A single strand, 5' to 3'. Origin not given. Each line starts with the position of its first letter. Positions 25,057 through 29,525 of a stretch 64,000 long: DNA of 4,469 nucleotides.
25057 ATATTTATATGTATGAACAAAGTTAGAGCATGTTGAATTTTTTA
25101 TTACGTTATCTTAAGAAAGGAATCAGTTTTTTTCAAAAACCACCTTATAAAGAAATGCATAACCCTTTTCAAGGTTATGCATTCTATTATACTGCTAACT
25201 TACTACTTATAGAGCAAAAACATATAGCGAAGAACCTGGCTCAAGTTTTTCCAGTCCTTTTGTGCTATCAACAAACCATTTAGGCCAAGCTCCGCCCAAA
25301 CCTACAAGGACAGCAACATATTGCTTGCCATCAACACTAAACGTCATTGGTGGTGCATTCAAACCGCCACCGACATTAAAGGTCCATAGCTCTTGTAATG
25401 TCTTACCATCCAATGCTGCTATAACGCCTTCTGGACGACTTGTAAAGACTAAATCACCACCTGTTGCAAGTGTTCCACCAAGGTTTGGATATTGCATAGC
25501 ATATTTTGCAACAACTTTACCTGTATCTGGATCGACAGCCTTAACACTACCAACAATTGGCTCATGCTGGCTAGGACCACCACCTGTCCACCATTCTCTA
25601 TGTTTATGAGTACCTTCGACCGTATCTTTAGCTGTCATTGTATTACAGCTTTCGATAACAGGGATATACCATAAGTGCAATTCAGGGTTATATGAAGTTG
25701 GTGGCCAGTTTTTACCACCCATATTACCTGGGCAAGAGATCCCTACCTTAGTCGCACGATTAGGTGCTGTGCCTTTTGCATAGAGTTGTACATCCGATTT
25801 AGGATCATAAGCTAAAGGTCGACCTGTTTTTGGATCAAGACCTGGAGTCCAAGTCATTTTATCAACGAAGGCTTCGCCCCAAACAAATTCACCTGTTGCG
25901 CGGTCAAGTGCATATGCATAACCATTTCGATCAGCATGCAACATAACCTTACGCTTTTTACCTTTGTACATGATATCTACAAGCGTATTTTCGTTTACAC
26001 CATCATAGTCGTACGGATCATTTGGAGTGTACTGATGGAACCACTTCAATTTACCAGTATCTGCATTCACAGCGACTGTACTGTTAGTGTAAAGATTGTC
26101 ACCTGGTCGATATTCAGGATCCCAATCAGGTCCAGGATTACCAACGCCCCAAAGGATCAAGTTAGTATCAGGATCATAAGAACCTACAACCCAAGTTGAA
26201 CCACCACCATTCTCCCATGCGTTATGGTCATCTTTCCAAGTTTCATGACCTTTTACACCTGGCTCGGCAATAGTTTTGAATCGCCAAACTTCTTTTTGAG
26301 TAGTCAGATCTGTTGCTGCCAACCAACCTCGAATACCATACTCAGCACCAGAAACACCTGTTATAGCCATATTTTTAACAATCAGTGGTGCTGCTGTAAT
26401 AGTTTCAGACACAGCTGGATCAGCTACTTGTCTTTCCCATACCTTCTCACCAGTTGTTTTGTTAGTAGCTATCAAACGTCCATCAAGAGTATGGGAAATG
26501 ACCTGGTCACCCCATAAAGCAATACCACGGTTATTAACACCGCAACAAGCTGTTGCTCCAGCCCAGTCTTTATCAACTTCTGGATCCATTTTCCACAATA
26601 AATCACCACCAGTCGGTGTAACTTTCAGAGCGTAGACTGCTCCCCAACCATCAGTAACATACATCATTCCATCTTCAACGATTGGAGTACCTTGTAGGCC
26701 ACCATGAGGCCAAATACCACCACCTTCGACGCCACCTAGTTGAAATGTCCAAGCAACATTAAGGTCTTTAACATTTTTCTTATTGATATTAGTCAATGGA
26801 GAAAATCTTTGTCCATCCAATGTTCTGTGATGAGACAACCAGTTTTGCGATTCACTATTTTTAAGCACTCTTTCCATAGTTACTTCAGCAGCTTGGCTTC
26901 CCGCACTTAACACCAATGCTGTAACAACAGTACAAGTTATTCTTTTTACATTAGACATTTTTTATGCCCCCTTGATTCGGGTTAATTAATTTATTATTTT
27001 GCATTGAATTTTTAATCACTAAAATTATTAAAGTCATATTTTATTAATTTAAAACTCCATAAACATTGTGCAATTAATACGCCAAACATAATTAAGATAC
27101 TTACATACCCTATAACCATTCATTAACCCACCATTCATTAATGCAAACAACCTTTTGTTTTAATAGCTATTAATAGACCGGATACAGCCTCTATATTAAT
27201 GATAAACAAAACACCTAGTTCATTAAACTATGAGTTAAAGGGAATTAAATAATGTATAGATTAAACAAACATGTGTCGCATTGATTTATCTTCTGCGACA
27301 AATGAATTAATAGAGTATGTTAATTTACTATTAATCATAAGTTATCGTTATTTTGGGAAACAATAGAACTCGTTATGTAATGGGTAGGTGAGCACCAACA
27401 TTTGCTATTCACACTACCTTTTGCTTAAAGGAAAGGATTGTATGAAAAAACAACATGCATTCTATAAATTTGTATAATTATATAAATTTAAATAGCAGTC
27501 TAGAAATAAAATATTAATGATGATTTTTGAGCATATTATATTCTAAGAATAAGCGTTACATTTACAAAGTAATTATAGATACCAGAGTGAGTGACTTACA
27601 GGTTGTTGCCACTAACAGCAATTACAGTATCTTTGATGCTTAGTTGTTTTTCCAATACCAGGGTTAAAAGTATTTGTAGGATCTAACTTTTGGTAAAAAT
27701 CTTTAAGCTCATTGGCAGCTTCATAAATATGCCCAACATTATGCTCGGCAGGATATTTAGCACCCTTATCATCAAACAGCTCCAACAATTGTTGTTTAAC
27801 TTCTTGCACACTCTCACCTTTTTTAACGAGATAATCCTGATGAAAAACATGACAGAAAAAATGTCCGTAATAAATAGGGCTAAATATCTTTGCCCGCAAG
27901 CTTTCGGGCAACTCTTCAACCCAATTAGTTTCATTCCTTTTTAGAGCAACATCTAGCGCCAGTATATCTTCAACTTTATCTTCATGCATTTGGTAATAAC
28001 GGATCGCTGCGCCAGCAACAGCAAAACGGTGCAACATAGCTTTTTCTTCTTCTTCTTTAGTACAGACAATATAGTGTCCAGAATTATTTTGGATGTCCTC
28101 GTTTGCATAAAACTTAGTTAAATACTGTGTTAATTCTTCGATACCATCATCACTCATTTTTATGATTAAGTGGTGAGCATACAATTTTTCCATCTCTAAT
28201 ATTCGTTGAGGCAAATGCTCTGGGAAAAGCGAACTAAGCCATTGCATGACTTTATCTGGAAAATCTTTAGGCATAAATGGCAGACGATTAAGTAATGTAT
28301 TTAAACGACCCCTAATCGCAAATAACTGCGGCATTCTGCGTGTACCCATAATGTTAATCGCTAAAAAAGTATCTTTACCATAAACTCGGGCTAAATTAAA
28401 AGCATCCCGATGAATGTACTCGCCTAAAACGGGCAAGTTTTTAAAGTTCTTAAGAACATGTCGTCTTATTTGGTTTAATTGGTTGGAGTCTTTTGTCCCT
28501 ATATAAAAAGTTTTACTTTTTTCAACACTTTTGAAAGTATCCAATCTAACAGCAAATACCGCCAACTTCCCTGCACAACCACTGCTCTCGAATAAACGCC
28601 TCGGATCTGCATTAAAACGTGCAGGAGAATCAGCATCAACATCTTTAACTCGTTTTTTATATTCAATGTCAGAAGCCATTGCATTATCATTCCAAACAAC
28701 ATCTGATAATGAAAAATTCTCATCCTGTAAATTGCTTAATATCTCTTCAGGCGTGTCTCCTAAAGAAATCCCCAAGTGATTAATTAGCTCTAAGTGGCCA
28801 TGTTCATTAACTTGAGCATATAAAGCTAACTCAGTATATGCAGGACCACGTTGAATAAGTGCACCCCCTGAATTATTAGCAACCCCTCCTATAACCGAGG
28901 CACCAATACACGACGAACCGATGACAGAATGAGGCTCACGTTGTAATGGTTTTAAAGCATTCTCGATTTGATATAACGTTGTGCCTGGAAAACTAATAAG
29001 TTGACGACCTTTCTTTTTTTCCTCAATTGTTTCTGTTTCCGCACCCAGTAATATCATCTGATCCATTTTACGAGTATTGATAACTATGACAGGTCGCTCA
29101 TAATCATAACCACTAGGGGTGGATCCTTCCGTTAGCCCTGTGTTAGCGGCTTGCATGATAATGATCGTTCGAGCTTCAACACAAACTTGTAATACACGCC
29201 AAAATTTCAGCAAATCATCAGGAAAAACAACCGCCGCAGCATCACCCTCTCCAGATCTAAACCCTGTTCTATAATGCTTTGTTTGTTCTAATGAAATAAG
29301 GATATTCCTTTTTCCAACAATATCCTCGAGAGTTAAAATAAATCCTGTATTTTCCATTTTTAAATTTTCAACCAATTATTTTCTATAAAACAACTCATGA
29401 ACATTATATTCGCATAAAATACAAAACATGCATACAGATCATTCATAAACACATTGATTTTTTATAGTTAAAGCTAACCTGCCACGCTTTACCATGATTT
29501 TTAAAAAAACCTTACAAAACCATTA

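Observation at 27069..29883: Twin sigma-54 promoters put a lanthanide-type PQQ alcohol dehydrogenase operon and an aldehyde dehydrogenase/SoxYZ-like operon under one AcoR-type activator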

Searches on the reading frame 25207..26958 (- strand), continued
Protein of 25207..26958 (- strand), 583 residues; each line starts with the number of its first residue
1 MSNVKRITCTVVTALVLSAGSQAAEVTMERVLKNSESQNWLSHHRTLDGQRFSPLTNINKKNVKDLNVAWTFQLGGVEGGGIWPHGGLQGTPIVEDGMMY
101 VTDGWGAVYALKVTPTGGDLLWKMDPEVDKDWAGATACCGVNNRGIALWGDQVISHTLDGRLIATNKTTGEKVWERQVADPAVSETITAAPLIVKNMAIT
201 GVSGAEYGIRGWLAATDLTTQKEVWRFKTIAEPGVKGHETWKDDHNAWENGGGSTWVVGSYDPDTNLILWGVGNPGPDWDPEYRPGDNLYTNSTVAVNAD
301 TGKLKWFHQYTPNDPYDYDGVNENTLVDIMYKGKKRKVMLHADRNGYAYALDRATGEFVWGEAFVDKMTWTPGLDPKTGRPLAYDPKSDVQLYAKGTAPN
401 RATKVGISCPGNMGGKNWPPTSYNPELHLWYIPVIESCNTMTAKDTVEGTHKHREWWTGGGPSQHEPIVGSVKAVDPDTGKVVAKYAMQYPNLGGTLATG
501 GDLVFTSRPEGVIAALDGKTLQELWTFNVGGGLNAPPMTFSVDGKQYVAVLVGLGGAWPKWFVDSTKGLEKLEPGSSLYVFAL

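Call 51: find_homologous_proteins(query=window:25207-26958:-, max_evalue=1e-100)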
Query window:25207-26958:- (583 aa): 4611 proteins with E <= 1e-100 among 8000 candidates; the best 120 are listed.
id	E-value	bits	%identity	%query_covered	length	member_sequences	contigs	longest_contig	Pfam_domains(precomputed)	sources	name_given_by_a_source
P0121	0.0e+0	1182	84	99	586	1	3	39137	PF01011.29,PF13360.14,PF13570.14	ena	-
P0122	0.0e+0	1169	84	100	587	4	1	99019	PF01011.29,PF13360.14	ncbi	-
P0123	0.0e+0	1164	84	100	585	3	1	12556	PF01011.29,PF23727.2,PF13360.14,PF13570.14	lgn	-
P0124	0.0e+0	1160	83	100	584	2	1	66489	PF01011.29,PF13360.14,PF13570.14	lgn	-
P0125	3.5e-285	966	69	100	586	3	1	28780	PF01011.29,PF13360.14,PF13570.14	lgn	-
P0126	2.4e-282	956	68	100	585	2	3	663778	PF01011.29,PF13360.14,PF13570.14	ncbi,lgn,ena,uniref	ncbi:PQQ-dependent dehydrogenase, methanol/ethanol family [Neptuniibacter pectenicola]|uniref:PQQ-de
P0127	1.3e-280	950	70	97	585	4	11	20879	PF01011.29,PF13360.14,PF13570.14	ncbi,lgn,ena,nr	ncbi:MAG: PQQ-dependent dehydrogenase, methanol/ethanol family [Candidatus Competibacteraceae bacter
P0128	8.8e-280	948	67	100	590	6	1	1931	PF01011.29,PF23727.2,PF13360.14,PF13570.14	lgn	-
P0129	1.5e-277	940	67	100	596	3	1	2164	PF01011.29,PF13360.14,PF13570.14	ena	-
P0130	2.9e-277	939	67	100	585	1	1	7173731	PF01011.29,PF13360.14,PF13570.14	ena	-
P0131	6.9e-277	938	69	96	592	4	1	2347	PF01011.29,PF13360.14,PF13570.14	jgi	jgi:alcohol dehydrogenase (cytochrome c)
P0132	1.9e-276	937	69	96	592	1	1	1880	PF01011.29,PF13360.14,PF13570.14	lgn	-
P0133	2.1e-276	937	68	99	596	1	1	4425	PF01011.29,PF13360.14,PF13570.14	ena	-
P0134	4.7e-276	935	67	99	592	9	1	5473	PF01011.29,PF13360.14,PF13570.14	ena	-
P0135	4.8e-276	935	67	99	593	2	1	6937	PF01011.29,PF13360.14,PF13570.14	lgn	-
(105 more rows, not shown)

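Call 52: find_encoding_contigs(protein=P0122, flank=6000, max_places=1)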
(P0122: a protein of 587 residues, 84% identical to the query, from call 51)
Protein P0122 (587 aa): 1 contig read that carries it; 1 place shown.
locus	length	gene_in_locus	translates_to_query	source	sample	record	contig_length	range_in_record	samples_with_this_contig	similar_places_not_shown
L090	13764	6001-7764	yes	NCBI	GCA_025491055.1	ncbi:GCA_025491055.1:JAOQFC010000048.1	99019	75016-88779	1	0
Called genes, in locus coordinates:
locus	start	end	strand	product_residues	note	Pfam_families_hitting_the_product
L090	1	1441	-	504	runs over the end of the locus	PF00171:Aldedh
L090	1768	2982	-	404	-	PF13187:Fer4_9 (faint), PF00037:Fer4 (faint), PF12838:Fer4_7, PF13183:Fer4_8, PF13237:Fer4_10 (weak), PF13484:Fer4_16 (weak), PF13534:Fer4_17, PF02754:CCG, +1 more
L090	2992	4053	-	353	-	PF01565:FAD_binding_4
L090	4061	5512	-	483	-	PF01565:FAD_binding_4, PF02913:FAD-oxidase_C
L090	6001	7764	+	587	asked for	PF01011:PQQ, PF13360:PQQ_2, PF01011:PQQ, PF13360:PQQ_2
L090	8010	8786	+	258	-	PF00034:Cytochrom_C (weak), PF13442:Cytochrome_CBB3 (weak)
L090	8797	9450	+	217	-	-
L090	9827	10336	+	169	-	PF02293:AmiS_UreI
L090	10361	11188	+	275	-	PF13501:SoxY, PF08770:SoxZ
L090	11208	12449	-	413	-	PF07690:MFS_1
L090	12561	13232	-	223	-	PF02589:LUD_dom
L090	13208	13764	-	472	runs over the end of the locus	PF02589:LUD_dom, PF13187:Fer4_9 (faint), PF13183:Fer4_8, PF13237:Fer4_10 (faint), PF12838:Fer4_7 (faint), PF13534:Fer4_17 (weak)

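Call 53: find_encoding_contigs(protein=P0121, flank=10000, max_places=1)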
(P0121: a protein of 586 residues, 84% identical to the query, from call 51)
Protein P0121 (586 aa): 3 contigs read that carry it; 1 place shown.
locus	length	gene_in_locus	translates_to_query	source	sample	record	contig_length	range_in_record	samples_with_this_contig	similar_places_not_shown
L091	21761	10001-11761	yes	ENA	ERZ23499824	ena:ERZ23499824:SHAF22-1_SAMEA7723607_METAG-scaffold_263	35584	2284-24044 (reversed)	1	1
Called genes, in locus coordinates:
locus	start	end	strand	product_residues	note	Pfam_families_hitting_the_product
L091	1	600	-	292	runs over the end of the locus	PF01436:NHL (faint), PF08450:SGL (weak)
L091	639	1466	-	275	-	PF03618:Kinase-PPPase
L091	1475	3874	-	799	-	PF01326:PPDK_N, PF00391:PEP-utilizers, PF02896:PEP-utilizers_C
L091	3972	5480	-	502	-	PF00171:Aldedh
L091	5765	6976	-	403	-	PF13187:Fer4_9 (faint), PF00037:Fer4 (faint), PF12800:Fer4_4 (faint), PF12838:Fer4_7, PF13183:Fer4_8, PF13484:Fer4_16 (weak), PF13534:Fer4_17, PF02754:CCG, +2 more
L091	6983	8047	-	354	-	PF01565:FAD_binding_4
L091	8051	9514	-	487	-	PF01565:FAD_binding_4, PF02913:FAD-oxidase_C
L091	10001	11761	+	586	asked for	PF01011:PQQ, PF13360:PQQ_2, PF13570:Beta-prop_ACSF4 (faint), PF01011:PQQ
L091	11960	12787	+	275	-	PF00034:Cytochrom_C (weak), PF13442:Cytochrome_CBB3 (weak)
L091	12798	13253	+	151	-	-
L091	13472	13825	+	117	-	PF04828:GFA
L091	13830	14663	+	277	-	-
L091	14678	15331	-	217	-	PF02589:LUD_dom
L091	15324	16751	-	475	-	PF02589:LUD_dom, PF13187:Fer4_9 (faint), PF13183:Fer4_8, PF13237:Fer4_10 (faint), PF12838:Fer4_7 (faint), PF13534:Fer4_17 (weak), PF11870:LutB_C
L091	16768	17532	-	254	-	PF02754:CCG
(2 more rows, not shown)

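Call 54: find_encoding_contigs(protein=P0124, flank=10000, max_places=1)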
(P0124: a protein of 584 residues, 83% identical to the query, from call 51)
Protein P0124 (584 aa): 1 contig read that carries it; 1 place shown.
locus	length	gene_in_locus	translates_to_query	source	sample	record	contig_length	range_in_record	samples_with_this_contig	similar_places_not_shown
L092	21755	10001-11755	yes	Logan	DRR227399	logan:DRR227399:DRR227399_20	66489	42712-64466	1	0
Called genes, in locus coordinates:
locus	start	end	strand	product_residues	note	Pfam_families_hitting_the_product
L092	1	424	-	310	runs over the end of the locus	PF03547:Mem_trans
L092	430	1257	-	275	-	PF03618:Kinase-PPPase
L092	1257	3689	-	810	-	PF01326:PPDK_N, PF00391:PEP-utilizers, PF02896:PEP-utilizers_C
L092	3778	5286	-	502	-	PF00171:Aldedh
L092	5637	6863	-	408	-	PF00037:Fer4 (faint), PF12837:Fer4_6 (faint), PF13183:Fer4_8, PF13237:Fer4_10 (faint), PF12838:Fer4_7, PF13484:Fer4_16 (faint), PF13534:Fer4_17, PF02754:CCG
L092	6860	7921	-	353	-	PF01565:FAD_binding_4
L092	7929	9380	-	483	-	PF01565:FAD_binding_4, PF02913:FAD-oxidase_C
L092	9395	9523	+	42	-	-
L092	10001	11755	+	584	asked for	PF01011:PQQ, PF13360:PQQ_2, PF13570:Beta-prop_ACSF4 (faint), PF01011:PQQ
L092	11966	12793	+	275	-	PF00034:Cytochrom_C (weak), PF13442:Cytochrome_CBB3 (faint)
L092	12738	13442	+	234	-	-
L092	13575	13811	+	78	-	-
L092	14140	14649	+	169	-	PF02293:AmiS_UreI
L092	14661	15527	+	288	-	PF13501:SoxY, PF08770:SoxZ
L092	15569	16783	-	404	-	PF07690:MFS_1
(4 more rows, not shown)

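Call 66: search_protein_families(library=ncbifam, proteins=[L090:4061-5512:-, L090:2992-4053:-, L090:1768-2982:-, L090:8797-9450:+, L090:9827-10336:+], max_evalue=1e-10)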
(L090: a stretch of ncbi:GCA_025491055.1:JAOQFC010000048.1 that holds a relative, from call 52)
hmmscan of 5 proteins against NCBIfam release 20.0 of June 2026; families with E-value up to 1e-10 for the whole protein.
L090:4061-5512:- (483 aa): 6 families
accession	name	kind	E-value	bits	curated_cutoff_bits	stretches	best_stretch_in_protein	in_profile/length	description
NF008408.0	PRK11230.1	equivalog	1.7e-243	808.6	897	1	3-483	19-499/499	glycolate oxidase subunit GlcD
TIGR00387.1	glcD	equivalog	1.7e-163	544.3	567.9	1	43-454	1-413/413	glycolate oxidase subunit GlcD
NF049975.1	2HglutDHaseYdiJ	equivalog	4.2e-41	140.7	1350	2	34-177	46-191/1018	D-2-hydroxyglutarate dehydrogenase YdiJ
NF008439.0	PRK11282.1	equivalog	4.5e-18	65.2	284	1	48-228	7-187/358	glycolate oxidase subunit GlcE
NF053785.1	DcplphribOxDprE1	equivalog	2e-13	50.4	500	1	42-215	17-184/449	decaprenylphosphoryl-beta-D-ribose oxidase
NF041227.1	BagG_FevA2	exception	8.2e-12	44.5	850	1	42-215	48-211/455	bagremycin/ferroverdin biosynthesis FAD-dependent oxygenase BagG/FevA2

L090:2992-4053:- (353 aa): 2 families
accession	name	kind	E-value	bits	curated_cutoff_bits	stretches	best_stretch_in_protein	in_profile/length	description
NF008439.0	PRK11282.1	equivalog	3.7e-146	486.5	284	1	3-352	4-357/358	glycolate oxidase subunit GlcE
TIGR00387.1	glcD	equivalog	1.4e-24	86.7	567.9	1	42-205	44-207/413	glycolate oxidase subunit GlcD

L090:1768-2982:- (404 aa): 7 families
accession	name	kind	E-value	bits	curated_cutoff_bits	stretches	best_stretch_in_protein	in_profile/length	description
NF008434.0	PRK11274.1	equivalog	4e-187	622.1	333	1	1-403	1-406/409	glycolate oxidase subunit GlcF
NF045670.1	quin_L_LdhH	equivalog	8.5e-44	149.9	800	1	23-392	304-692/706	L-lactate dehydrogenase (quinone) large subunit LdhH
NF008369.0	PRK11168.1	equivalog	7.6e-32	110.7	278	2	165-401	165-396/401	anaerobic glycerol-3-phosphate dehydrogenase subunit C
NF004898.0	PRK06259.1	equivalog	7.4e-26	90.8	385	1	10-400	121-478/488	fumarate reductase (CoM/CoB) subunit TfrB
TIGR03379.1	glycerol3P_GlpC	equivalog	1.1e-20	73.8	279.9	1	165-400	160-392/397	anaerobic glycerol-3-phosphate dehydrogenase subunit GlpC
TIGR03288.1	CoB_CoM_SS_B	equivalog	4.9e-11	42.4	345.15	0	172-386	5-236/290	CoB--CoM heterodisulfide reductase subunit B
NF045663.1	diclust_near_Sec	equivalog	6e-11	41.2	530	0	205-400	457-632/759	pyridine nucleotide-disulfide oxidoreductase/dicluster-binding protein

L090:8797-9450:+ (217 aa): 0 families

L090:9827-10336:+ (169 aa): 0 families

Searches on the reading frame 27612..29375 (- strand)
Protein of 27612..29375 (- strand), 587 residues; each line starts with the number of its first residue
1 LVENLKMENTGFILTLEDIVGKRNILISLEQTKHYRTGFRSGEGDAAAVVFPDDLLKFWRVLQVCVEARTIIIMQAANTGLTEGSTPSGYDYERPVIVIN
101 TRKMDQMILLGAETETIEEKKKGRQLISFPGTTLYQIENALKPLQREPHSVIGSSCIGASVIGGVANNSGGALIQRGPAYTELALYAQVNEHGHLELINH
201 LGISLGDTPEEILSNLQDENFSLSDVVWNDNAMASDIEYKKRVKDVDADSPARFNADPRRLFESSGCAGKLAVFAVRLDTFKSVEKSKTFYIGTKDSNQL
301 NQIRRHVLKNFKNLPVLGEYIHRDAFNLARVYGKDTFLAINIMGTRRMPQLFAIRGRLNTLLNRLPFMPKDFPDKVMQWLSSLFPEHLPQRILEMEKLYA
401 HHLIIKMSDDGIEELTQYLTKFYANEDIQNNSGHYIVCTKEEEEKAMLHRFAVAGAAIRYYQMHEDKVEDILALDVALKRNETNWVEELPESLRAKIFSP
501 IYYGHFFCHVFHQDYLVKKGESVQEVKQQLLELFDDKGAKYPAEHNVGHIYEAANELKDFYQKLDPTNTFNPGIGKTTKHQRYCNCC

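Call 4: search_protein_families(library=pfam, proteins=[window:27612-29375:-])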
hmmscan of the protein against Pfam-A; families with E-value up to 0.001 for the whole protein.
window:27612-29375:- (587 aa): 2 families
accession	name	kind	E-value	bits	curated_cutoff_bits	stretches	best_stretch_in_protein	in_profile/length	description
PF09330.16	Lact-deh-memb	-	2.5e-131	437.8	25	1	289-583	1-290/290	D-lactate dehydrogenase, membrane binding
PF01565.28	FAD_binding_4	-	1.7e-05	25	26.4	1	47-174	2-113/139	FAD binding domain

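Call 7: search_protein_families(library=ncbifam, proteins=[window:27612-29375:-])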
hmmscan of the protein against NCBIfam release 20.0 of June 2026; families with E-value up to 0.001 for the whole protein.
window:27612-29375:- (587 aa): 3 families
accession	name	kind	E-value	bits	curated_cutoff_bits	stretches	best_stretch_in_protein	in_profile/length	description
NF008387.0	PRK11183.1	equivalog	1.2e-270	899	391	1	8-586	7-569/570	D-lactate dehydrogenase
TIGR00387.1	glcD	equivalog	2.4e-05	23.3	567.9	1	49-171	1-108/413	glycolate oxidase subunit GlcD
NF008408.0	PRK11230.1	equivalog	0.00063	18.3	897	0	8-172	17-167/499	glycolate oxidase subunit GlcD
